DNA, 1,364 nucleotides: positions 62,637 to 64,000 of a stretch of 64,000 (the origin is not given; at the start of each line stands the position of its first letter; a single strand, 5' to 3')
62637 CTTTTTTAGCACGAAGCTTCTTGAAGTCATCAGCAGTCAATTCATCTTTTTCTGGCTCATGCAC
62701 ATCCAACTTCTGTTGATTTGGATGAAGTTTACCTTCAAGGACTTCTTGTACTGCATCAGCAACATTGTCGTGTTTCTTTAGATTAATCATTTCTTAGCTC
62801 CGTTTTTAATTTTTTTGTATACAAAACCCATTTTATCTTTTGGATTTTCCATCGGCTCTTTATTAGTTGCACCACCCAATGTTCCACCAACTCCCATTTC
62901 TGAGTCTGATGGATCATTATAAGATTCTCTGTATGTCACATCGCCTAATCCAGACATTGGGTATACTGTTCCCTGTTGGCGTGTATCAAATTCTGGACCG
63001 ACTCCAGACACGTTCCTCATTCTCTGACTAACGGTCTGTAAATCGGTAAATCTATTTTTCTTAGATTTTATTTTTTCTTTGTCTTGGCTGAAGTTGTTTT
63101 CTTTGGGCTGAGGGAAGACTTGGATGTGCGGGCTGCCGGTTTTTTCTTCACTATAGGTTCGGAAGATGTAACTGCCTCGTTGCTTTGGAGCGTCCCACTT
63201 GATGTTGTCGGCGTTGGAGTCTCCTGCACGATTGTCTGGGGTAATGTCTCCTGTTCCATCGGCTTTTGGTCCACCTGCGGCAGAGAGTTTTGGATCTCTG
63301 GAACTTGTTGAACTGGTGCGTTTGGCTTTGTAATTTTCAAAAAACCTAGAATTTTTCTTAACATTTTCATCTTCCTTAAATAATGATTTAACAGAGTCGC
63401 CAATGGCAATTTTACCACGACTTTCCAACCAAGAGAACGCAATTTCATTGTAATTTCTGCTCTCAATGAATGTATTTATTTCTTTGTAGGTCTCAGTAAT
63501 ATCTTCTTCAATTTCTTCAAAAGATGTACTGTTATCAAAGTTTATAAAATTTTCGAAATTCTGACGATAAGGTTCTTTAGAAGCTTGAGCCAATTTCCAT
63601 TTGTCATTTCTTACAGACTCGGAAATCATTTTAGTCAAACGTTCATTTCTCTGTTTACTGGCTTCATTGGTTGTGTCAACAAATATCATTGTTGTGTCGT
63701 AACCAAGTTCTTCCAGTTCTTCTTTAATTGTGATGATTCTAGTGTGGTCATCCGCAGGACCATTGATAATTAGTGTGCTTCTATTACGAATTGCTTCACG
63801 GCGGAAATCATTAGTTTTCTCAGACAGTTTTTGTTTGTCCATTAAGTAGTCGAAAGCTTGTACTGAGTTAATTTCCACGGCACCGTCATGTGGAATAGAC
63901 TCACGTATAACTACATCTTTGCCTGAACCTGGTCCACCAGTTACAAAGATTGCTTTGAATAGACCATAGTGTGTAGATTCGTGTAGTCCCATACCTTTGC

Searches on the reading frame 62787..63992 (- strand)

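Call 14: search_protein_families(library=phrogs, proteins=[window:62787-63992:-], max_evalue=0.001)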
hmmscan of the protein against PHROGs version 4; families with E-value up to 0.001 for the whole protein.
window:62787-63992:- (401 aa): 3 families
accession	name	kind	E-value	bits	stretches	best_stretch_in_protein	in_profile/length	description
phrog_12810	-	unknown function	4.1e-20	72.6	1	11-193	269-464/788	-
phrog_2071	-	other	2.6e-05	25.2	1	13-185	17-208/282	ATPase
phrog_800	-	head and packaging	9.7e-05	22.1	1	30-212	71-241/511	terminase small subunit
